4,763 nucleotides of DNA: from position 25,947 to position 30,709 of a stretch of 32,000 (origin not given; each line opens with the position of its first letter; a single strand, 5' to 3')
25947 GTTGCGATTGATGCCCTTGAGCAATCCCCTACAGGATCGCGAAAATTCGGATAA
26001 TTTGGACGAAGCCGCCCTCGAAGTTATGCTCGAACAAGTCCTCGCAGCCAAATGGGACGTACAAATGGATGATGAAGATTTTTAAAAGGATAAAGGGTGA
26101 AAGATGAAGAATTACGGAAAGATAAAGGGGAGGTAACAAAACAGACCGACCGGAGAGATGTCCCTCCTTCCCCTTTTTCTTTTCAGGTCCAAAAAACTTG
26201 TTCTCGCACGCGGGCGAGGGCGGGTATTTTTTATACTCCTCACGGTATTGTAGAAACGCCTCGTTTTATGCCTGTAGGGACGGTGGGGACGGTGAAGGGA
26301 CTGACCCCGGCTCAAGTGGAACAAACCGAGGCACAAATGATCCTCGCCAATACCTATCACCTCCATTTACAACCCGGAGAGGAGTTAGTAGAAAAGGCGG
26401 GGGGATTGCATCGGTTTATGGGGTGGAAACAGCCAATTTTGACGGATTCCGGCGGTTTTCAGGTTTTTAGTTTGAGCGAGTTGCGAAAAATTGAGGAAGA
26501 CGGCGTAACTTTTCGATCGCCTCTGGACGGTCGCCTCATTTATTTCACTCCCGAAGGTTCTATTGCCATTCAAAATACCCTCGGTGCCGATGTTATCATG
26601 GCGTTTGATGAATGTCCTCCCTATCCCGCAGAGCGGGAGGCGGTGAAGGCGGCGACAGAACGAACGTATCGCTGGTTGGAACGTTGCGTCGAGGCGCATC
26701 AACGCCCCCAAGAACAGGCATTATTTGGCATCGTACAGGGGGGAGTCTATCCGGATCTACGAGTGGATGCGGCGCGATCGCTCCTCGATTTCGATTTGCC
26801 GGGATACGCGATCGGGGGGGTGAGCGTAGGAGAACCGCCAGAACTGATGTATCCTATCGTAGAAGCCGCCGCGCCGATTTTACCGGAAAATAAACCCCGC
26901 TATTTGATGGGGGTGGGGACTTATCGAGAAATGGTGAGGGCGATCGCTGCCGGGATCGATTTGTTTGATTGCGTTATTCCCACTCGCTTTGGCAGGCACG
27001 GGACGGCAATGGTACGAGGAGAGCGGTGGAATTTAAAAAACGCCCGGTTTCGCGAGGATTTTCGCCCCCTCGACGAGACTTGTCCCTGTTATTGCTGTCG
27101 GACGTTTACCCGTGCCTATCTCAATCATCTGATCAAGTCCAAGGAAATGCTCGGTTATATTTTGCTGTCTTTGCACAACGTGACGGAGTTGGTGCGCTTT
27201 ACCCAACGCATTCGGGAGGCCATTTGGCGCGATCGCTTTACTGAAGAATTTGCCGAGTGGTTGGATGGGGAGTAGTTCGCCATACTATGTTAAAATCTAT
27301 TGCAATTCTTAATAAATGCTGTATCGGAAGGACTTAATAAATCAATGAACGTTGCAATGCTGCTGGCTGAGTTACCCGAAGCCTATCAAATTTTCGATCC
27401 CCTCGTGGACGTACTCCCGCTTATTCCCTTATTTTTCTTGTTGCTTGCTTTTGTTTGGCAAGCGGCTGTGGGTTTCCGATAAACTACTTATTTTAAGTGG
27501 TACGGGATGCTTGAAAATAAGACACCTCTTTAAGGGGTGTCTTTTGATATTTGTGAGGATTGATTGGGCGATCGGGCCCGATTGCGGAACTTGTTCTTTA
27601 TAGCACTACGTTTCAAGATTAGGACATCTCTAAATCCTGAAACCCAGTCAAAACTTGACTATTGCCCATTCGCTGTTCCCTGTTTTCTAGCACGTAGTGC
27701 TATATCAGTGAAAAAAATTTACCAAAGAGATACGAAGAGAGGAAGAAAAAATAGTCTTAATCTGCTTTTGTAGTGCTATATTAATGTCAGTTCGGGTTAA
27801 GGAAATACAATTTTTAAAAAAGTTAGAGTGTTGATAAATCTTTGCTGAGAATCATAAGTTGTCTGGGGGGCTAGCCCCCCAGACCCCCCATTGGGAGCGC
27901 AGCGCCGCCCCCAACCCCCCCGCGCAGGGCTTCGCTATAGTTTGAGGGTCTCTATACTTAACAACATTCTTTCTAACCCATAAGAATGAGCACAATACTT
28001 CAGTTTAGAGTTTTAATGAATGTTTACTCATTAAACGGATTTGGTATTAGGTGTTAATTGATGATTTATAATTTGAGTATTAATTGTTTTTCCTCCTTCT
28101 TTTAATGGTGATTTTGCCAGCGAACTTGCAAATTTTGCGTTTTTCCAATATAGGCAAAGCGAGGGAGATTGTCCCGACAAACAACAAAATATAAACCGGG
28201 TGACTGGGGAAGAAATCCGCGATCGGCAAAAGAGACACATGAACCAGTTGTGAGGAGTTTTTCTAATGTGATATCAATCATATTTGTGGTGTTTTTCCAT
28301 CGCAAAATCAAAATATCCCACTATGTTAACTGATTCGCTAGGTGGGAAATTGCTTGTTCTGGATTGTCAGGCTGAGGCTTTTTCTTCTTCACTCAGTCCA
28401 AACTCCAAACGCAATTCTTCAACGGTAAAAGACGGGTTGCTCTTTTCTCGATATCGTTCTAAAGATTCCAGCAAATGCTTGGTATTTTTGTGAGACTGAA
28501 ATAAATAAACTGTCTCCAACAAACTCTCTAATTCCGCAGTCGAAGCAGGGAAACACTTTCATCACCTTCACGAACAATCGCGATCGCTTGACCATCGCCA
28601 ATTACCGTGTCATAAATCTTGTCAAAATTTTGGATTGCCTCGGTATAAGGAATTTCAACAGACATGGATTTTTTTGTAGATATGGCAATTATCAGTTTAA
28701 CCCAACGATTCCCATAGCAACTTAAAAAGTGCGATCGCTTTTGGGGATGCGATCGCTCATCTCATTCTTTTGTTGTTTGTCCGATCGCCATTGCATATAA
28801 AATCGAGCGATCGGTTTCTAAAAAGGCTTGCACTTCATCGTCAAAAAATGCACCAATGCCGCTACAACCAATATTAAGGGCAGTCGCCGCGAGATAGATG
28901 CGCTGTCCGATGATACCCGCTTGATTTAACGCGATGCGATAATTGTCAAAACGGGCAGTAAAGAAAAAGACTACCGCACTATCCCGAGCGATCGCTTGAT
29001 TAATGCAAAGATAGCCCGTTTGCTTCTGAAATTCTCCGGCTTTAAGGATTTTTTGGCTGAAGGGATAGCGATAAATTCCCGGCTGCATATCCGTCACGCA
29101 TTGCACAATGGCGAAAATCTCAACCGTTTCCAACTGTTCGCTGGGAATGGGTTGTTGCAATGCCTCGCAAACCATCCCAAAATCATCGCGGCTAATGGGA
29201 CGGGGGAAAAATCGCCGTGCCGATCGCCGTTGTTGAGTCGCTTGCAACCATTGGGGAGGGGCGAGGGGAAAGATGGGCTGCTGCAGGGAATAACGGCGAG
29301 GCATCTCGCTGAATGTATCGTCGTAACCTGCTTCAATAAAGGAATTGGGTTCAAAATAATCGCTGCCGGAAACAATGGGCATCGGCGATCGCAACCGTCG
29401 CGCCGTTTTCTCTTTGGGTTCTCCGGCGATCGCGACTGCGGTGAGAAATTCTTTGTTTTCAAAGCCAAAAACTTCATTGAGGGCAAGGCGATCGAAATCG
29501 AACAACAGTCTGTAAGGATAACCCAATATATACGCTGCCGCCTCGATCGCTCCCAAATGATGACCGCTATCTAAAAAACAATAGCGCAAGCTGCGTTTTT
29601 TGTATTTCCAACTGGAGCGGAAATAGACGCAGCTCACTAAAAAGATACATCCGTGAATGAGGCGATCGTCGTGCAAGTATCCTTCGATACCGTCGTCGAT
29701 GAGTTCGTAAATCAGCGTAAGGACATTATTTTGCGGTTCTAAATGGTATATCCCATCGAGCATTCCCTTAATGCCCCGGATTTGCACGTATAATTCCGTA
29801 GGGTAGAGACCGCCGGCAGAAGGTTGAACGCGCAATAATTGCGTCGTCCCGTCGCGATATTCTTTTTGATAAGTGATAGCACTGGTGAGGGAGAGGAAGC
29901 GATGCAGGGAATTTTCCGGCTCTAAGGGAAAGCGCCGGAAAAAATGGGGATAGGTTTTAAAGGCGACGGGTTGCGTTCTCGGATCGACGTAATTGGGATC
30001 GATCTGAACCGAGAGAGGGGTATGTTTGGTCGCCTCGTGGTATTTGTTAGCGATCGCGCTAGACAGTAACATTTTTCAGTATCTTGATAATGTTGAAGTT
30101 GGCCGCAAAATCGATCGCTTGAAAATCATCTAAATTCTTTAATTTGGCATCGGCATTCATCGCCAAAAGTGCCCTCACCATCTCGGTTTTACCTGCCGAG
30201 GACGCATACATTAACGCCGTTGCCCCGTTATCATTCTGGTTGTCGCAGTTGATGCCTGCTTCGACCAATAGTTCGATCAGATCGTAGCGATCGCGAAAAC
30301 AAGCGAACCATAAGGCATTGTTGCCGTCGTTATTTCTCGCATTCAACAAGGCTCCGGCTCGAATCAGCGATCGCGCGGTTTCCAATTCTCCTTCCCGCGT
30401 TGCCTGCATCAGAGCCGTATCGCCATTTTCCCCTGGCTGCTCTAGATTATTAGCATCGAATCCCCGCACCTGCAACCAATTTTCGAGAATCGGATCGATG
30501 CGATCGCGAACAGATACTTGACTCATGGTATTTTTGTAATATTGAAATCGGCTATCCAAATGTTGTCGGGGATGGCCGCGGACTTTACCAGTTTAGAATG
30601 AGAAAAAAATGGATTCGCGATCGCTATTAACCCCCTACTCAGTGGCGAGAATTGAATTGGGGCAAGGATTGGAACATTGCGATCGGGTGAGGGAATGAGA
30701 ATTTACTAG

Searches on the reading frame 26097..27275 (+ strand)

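Call 23: search_protein_families(library=pfam, proteins=[window:26097-27275:+], max_evalue=0.001)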
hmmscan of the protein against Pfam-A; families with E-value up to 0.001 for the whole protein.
window:26097-27275:+ (392 aa): 1 family
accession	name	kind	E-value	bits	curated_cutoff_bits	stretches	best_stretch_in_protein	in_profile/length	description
PF01702.25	TGT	-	7.1e-159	529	26.3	1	39-389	2-352/357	Queuine tRNA-ribosyltransferase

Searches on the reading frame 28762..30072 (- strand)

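Call 23: search_protein_families(library=pfam, proteins=[window:28762-30072:-], max_evalue=0.001)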
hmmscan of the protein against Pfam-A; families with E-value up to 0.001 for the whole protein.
window:28762-30072:- (436 aa): 1 family
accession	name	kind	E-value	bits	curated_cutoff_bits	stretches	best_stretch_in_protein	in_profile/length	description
PF00881.29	Nitroreductase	-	1.2e-15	58.6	23.5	1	280-431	2-166/167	Nitroreductase family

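Call 55: search_protein_families(library=ncbifam, proteins=[window:28762-30072:-], max_evalue=0.001)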
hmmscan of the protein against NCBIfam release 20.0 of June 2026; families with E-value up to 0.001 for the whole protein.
window:28762-30072:- (436 aa): 2 families
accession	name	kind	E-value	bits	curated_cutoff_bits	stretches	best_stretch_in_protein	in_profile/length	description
TIGR03605.1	antibiot_sagB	domain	4e-37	127.4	78.4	2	56-210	5-164/173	SagB family peptide dehydrogenase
TIGR04511.1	SagB_rel_DH_2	exception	1.2e-17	64.1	240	2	55-172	197-321/380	putative peptide maturation dehydrogenase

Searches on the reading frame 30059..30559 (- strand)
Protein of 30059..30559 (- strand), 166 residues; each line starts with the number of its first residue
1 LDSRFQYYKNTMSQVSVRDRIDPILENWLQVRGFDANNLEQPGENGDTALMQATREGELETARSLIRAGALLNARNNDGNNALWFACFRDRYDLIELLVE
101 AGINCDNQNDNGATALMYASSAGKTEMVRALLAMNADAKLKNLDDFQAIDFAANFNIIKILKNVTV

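Call 23: search_protein_families(library=pfam, proteins=[window:30059-30559:-], max_evalue=0.001)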
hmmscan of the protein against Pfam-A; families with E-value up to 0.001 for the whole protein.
window:30059-30559:- (166 aa): 5 families
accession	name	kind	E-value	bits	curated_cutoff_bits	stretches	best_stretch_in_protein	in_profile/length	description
PF12796.13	Ank_2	-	1.1e-21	77.6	27.3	2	27-109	15-90/90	Ankyrin repeats (3 copies)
PF00023.36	Ank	-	2e-19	69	21.1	2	111-142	1-32/33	Ankyrin repeat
PF13637.12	Ank_4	-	1e-18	67.4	22.7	2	83-132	1-50/50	Ankyrin repeats (many copies)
PF13606.12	Ank_3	-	2.5e-13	49.2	22.3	0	111-138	1-28/30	Ankyrin repeat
PF13857.12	Ank_5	-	1.4e-12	48.1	27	1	98-145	1-49/56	Ankyrin repeats (many copies)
